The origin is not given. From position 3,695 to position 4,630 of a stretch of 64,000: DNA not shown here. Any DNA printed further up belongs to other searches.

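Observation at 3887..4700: Low-GC island after the Rhs core: a signal-peptide protein plus a 52-aa lipoprotein, a candidate orphan immunity or cargo module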

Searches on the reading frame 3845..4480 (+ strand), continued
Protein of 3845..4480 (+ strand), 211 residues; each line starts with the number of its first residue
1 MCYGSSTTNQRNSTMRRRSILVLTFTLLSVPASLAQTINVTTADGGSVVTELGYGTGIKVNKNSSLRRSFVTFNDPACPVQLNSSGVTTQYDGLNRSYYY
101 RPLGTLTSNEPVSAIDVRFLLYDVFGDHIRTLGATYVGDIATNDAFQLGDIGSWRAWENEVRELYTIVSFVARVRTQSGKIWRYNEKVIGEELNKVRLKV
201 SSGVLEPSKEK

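Call 38: fold_search(model_id=the predicted structure, library=viral)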
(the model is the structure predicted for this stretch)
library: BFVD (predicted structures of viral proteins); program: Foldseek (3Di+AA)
matches with E <= 10: 864; with E <= 0.001: 2
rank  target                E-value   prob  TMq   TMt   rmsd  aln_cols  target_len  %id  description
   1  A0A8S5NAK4            1.3e-05  1.00  0.42  0.19   3.2       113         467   20  RNA-binding protein [Phage sp. ctv3H3]
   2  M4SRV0                1.6e-04  1.00  0.40  0.46   4.0       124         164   10  (no name in the UniProt tables at hand)
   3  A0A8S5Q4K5            1.3e-03  1.00  0.36  0.24  22.0       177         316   10  Uncharacterized protein [Siphoviridae sp. ctQqU1]
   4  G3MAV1                6.3e-03  1.00  0.28  0.40   5.1        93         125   12  Gp571 [Bacillus phage G]
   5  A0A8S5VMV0            7.1e-03  0.98  0.29  0.37   7.4       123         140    9  (no name in the UniProt tables at hand)
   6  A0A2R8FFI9            8.8e-03  0.90  0.29  0.24  15.4       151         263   10  Collagen triple helix repeat protein [Brazilian cedratvirus IHUMI]
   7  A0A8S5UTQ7            9.3e-03  0.93  0.24  0.35   7.2       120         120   11  Outer membrane protein assembly factor [Myoviridae sp. ctYA416]
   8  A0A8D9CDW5            1.1e-02  0.98  0.28  0.42   5.1       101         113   13  Uncharacterized protein [uncultured marine phage]
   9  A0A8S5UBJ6            1.1e-02  0.93  0.30  0.38   6.7       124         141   14  Uncharacterized protein [Caudovirales sp. ctcT39]
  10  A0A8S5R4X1            1.2e-02  1.00  0.41  0.33   4.2       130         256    9  Uncharacterized protein [Siphoviridae sp. ctyjS2]
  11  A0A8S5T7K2            1.2e-02  0.99  0.32  0.21   6.6       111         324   12  Sel1-like repeat [Myoviridae sp. cta6i12]
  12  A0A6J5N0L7            1.2e-02  0.94  0.29  0.36  12.1       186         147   10  Uncharacterized protein [uncultured Caudovirales phage]
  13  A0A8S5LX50            1.4e-02  0.99  0.34  0.26   4.7       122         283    9  Uncharacterized protein [Siphoviridae sp. ct3pR10]
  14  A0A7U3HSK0            1.6e-02  0.77  0.28  0.31  13.6       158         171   14  (no name in the UniProt tables at hand)
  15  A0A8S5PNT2            2.6e-02  1.00  0.39  0.24   4.2       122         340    8  Heavy-metal-binding protein [Siphoviridae sp. ct8NQ14]
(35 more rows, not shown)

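Call 39: find_encoding_contigs(protein=P0001, flank=10000, max_places=3)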
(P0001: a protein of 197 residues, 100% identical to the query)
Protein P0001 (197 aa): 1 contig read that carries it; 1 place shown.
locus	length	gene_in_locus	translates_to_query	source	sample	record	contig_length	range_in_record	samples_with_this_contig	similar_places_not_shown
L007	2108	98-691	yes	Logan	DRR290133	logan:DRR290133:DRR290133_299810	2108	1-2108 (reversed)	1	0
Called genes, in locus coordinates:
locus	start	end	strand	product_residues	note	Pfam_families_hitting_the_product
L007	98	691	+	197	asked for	-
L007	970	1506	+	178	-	-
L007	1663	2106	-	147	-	?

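Call 41: find_related_loci(query=A1, collection=genome_contigs, flank=10000)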
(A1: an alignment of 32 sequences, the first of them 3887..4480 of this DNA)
Query A1 (197 aa) in genome_contigs; peptide patterns used: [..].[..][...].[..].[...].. (x = any residue, [..] = any of these).
13 stretches matched a pattern; 3 encode a relative of the query (tblastn E <= 1e-3); 3 distinct loci.
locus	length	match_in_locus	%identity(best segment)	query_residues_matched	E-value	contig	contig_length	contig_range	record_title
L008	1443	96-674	71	1-197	1e-101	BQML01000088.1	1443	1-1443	MAG: Bacteroidia bacterium HBSIN02 DNA, sequence088, whole genome shotgun sequence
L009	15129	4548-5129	49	1-197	1e-59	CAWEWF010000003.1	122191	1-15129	MAG: uncultured Verrucomicrobiae bacterium isolate MFD03346.bin.1.96 genome assembly, contig: contig_13634, whole genome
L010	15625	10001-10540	35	2-186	6e-32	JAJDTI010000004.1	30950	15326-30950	MAG: Pseudomonadales bacterium isolate jk18x1bzbins.11 k141_1315054, whole genome shotgun sequence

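Call 51: search_protein_families(library=pfam, proteins=[L002:6505-7680:+, L002:8628-8987:+, L001:3475-4287:+, L010:9729-9983:+], max_evalue=0.05)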
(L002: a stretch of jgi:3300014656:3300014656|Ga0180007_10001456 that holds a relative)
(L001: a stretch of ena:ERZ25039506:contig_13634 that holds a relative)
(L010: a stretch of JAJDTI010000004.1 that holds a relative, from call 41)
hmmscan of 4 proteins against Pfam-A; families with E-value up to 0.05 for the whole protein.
L002:6505-7680:+ (391 aa): 1 family
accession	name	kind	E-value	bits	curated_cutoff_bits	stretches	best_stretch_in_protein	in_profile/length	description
PF05708.18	Peptidase_C92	-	8.8e-07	29.6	27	1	18-152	2-124/166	Permuted papain-like amidase enzyme, YaeF/YiiX, C92 family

L002:8628-8987:+ (119 aa): 0 families

L001:3475-4287:+ (270 aa): 18 families
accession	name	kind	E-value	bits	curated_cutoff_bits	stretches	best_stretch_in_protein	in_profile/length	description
PF21344.3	Zn_ribbon_LysW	-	4.1e-05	23.6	27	1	46-73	3-31/46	Alpha-aminoadipate carrier protein LysW-like, globular domain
PF12773.13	DZR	-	0.00015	22.3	27.3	1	28-73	1-34/45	Double zinc ribbon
PF07191.17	Zn_ribbon_6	-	0.00017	21.9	25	2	7-55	2-41/67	Double zinc ribbon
PF24042.1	DUF7351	-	0.00055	20.2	31.2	0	45-81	3-38/177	Domain of unknown function (DUF7351)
PF24485.1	zf-C2H2_DHX34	-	0.004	17.6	27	0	65-77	3-15/25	DHX34-like, C2H2-type zinc finger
PF18912.6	DZR_2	-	0.0047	17.2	27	0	41-81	5-40/56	Double zinc ribbon domain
PF13248.11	Zn_ribbon_3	-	0.0049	16.7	27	0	44-53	17-26/26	zinc-ribbon domain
PF07754.17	HVO_2753_ZBP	-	0.011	16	33.2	0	8-49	1-45/46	Small zinc finger protein HVO_2753-like, Zn-binding pocket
PF24441.1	DUF7560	-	0.016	15.3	27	0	3-21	3-21/44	Family of unknown function (DUF7560)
PF12647.12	RNHCP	-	0.019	15.4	24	0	6-31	4-29/90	RNHCP domain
PF25169.1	DUF7830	-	0.019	15.2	27.5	0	4-21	33-50/72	Domain of unknown function (DUF7830)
PF22289.1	DmmA-like_C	-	0.022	15.2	27.4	0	45-77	3-32/44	Dimethylamine monooxygenase subunit DmmA-like, C-terminal domain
PF25080.1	zf_RING-like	-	0.028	14.8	27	0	8-49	3-48/48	RING zinc finger-like domain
PF02150.21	Zn_ribbon_RPB9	-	0.029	14.7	25.2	0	46-70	4-28/36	RNA polymerases M/15 Kd subunit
PF14354.12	Lar_restr_allev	-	0.031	15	28.6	0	46-71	6-33/58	Restriction alleviation protein Lar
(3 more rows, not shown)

L010:9729-9983:+ (84 aa): 0 families

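Call 53: search_protein_representatives(alignment_id=A1)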
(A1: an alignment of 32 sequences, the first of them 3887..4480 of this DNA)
Query: 32 sequences, 193 profile positions. Proteins with E-value up to 0.001 (for the whole library): 755; up to 1e-10: 537; up to 1e-30: 239. The best 150 are listed.
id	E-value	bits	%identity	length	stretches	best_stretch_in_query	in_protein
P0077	1.4e-68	246.7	-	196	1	4-192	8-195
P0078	6.1e-66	238.1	-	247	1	5-192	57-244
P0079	1.5e-65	236.8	-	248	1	19-191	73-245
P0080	2.1e-63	229.8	-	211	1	17-192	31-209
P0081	2.4e-62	226.4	-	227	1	15-192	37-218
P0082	5.8e-62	225.1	-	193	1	1-192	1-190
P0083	6.0e-62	225.0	-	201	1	15-192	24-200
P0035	1.8e-61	223.5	-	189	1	7-192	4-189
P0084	1.0e-60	221.0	-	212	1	14-192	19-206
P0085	3.6e-60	219.3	-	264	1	17-193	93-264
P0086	1.7e-59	217.0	-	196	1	4-192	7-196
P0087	7.1e-59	215.0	-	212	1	17-192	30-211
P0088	4.8e-58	212.3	-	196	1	7-192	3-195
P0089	1.0e-57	211.2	-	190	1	4-192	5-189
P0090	2.9e-57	209.8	-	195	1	8-192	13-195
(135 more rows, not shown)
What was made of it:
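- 3887..4480 (+): Intact gene for a 197-aa Sec-exported beta-sandwich protein of a large uncharacterised family. 755 clusters at 50% identity (call 53).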

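Call 55: find_related_loci(query=A1, collection=metagenome_contigs, flank=6000)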
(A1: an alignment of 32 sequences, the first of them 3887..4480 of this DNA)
Query A1 (197 aa) in metagenome_contigs; peptide patterns used: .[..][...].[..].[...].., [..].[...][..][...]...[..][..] (x = any residue, [..] = any of these).
573 stretches matched a pattern; 16 encode a relative of the query (tblastn E <= 1e-3); 16 distinct loci.
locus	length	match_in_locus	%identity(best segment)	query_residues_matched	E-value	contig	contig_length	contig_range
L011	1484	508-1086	57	1-197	1e-74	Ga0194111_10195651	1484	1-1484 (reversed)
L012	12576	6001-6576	55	4-196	3e-69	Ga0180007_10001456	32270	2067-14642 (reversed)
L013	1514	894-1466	50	1-193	1e-66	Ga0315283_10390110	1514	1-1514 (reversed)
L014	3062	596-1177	53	1-197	3e-63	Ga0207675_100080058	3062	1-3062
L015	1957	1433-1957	58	1-179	1e-64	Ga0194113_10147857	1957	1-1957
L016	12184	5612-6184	52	3-197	1e-62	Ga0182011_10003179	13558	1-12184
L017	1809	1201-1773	50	3-197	8e-61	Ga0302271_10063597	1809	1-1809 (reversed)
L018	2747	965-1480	52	1-174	8e-57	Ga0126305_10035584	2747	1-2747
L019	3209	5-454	53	44-193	6e-55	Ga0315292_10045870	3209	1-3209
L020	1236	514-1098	45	1-197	9e-54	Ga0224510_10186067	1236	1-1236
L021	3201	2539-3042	45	19-192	2e-47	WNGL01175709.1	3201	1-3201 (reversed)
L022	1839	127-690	42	6-187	5e-48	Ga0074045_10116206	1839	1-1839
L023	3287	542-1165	38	3-197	2e-43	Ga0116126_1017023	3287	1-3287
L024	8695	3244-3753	32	23-197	8e-32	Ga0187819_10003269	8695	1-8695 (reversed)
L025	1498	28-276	36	111-195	2e-12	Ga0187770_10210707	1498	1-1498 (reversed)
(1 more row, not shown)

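Call 60: find_encoding_contigs(protein=P0004, flank=3000, max_places=2)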
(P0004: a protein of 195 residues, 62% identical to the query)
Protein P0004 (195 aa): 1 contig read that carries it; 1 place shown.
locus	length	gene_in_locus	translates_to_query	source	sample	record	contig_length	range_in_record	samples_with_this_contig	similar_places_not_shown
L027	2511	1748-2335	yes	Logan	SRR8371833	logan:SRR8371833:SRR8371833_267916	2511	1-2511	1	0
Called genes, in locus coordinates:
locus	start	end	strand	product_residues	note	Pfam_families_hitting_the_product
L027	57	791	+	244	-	PF14329:DUF4386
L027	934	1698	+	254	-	-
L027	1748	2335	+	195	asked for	-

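Call 61: find_encoding_contigs(protein=P0006, flank=3000, max_places=2)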
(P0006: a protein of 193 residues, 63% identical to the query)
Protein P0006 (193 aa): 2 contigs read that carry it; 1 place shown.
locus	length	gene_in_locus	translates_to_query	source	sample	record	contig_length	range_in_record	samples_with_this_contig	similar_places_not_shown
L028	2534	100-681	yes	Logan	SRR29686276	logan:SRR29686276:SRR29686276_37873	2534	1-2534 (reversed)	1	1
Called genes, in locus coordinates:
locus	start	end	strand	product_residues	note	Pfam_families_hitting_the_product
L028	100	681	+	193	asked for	-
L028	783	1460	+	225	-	-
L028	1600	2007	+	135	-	PF00903:Glyoxalase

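Call 65: search_protein_families(library=pfam, proteins=[L027:934-1698:+, L028:783-1460:+, L013:69-851:+, L018:257-844:+, L016:4540-5007:+, L016:6514-8361:+, L023:1191-1415:+, L005:1147-1818:+, L005:524-1102:+, L014:1479-2681:-], max_evalue=0.01)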
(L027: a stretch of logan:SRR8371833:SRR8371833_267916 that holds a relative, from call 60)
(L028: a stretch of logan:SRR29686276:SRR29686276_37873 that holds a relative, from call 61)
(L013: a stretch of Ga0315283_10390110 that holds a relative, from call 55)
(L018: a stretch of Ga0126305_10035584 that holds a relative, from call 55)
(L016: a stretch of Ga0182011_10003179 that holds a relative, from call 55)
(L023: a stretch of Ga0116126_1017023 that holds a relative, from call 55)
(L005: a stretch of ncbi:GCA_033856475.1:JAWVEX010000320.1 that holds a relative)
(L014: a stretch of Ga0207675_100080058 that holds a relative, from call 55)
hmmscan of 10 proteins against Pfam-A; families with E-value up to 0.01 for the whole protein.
L027:934-1698:+ (254 aa): 0 families

L028:783-1460:+ (225 aa): 0 families

L013:69-851:+ (261 aa): 0 families

L018:257-844:+ (196 aa): 0 families

L016:4540-5007:+ (156 aa): 0 families

L016:6514-8361:+ (616 aa): 3 families
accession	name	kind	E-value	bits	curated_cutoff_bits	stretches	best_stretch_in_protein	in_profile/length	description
PF13204.13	Apiosidase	-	1.7e-28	100.6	26.5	1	128-496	1-312/320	Apiosidase-like, catalytic domain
PF16586.11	DUF5060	-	1e-16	61.3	27.2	1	24-91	1-69/70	Domain of unknown function (DUF5060)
PF12904.13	Collagen_bind_2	-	3.4e-05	24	22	1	528-593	15-78/92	Putative collagen-binding domain of a collagenase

L023:1191-1415:+ (75 aa): 0 families

L005:1147-1818:+ (223 aa): 0 families

L005:524-1102:+ (192 aa): 0 families

L014:1479-2681:- (401 aa): 8 families
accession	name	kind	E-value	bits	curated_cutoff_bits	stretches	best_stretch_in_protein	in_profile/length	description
PF13683.12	rve_3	-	7.9e-16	58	26.5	1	253-317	2-67/67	Integrase core domain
PF00665.32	rve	-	1.2e-11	45.2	32.6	1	160-264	2-102/102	Integrase core domain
PF13565.12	HTH_32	-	2.9e-10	41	33.7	1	60-134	3-73/73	Homeodomain-like domain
PF13518.12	HTH_28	-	2.6e-05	24.7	25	1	30-81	1-51/52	Helix-turn-helix domain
PF13551.12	HTH_29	-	3.5e-05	24.3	28.1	1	35-91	5-61/64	Winged helix-turn helix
PF13011.12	LZ_Tnp_IS481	-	0.00099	19.8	22.2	1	43-97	26-80/85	leucine-zipper of insertion element IS481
PF13384.12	HTH_23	-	0.0021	18.3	24.6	1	28-67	4-42/50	Homeodomain-like domain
PF02796.21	HTH_7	-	0.004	17.7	23.8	1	35-63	15-42/45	Helix-turn-helix domain of resolvase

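Call 82: find_related_loci(query=A1, collection=viral_contigs, flank=8000)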
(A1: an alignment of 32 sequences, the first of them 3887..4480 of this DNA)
Query A1 (197 aa) in viral_contigs; peptide patterns used: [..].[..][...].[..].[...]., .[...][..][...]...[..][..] (x = any residue, [..] = any of these).
47 stretches matched a pattern, but none encodes a relative of the query by tblastn (E <= 1e-3).

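Call 85: search_dna_similar(query=window:3887-4480:+, collection=plasmids, mode=protein, max_evalue=0.001, max_rows=15)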
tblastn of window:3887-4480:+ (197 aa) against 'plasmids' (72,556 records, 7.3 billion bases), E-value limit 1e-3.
No match.

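Call 86: search_dna_similar(query=window:3887-4480:+, collection=phages, mode=protein, max_evalue=0.001, max_rows=15)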
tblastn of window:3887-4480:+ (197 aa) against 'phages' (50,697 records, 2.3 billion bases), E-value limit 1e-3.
No match.
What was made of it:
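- The 197-aa family was not found in IMG/VR, in 50,697 phage records or in 72,556 plasmids (calls 82, 85, 86).
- Tried and rejected: tblastn of the family against phages and plasmids and a pattern scan of IMG/VR found no matches (calls 82, 85, 86).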

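Call 87: find_encoding_contigs(protein=P0003, flank=2000, max_places=2)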
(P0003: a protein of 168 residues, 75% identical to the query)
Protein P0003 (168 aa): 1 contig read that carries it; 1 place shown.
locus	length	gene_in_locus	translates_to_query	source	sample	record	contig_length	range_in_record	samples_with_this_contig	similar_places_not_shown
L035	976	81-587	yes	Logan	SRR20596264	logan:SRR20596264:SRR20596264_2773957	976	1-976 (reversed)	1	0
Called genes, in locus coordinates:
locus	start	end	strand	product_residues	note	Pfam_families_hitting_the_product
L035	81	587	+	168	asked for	-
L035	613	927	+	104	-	-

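Call 89: search_protein_families(library=pfam, alignment_id=A1, max_evalue=1)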
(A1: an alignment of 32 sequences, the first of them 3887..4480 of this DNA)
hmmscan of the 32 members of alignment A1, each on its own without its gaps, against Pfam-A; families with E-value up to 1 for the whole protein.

A. member 1, window:3887-4480:+ (197 aa): 0 families

B. families by the number of members that match (of 32 scanned): 11 families
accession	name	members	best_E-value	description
PF19066.5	P9_TM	3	0.022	Minor capsid protein P9 transmembrane helices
PF19092.6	DUF5780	3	0.047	Family of unknown function (DUF5780)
PF17803.7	Cadherin_4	1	0.017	Bacterial cadherin-like domain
PF12986.12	DUF3870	1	0.037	Domain of unknown function (DUF3870)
PF18538.6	DUF5624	1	0.045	Domain of unknown function (DUF5624)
PF04052.18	TolB_N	1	0.09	TolB amino-terminal domain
PF04945.19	YHS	1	0.095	YHS domain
PF22229.1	CofB_C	1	0.15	CofB C-terminal domain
PF03989.18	DNA_gyraseA_C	1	0.16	DNA gyrase C-terminal domain, beta-propeller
PF00033.24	Cytochrome_B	1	0.17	Cytochrome b/b6/petB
PF22247.2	Diox-like_N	1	0.24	Catechol 2,3-dioxygenase-like N-terminal domain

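Call 95: search_protein_families(library=padloc, proteins=[L027:934-1698:+, L013:69-851:+, L028:783-1460:+, L010:9729-9983:+, L005:1147-1818:+, L005:524-1102:+, L018:257-844:+, L002:6505-7680:+, L002:8628-8987:+, L003:7818-8780:+], max_evalue=0.01)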
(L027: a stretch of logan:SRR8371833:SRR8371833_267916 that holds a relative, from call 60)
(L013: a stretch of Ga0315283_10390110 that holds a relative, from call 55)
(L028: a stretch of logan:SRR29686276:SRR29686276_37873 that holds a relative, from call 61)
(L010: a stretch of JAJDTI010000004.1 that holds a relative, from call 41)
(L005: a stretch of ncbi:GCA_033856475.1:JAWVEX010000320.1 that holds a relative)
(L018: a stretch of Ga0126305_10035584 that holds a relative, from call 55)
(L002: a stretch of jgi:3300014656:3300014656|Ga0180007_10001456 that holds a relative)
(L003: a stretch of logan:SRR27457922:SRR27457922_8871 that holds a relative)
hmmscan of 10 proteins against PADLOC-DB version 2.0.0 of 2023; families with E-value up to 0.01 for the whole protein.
L027:934-1698:+ (254 aa): 0 families

L013:69-851:+ (261 aa): 0 families

L028:783-1460:+ (225 aa): 0 families

L010:9729-9983:+ (84 aa): 0 families

L005:1147-1818:+ (223 aa): 0 families

L005:524-1102:+ (192 aa): 0 families

L018:257-844:+ (196 aa): 0 families

L002:6505-7680:+ (391 aa): 0 families

L002:8628-8987:+ (119 aa): 0 families

L003:7818-8780:+ (320 aa): 0 families
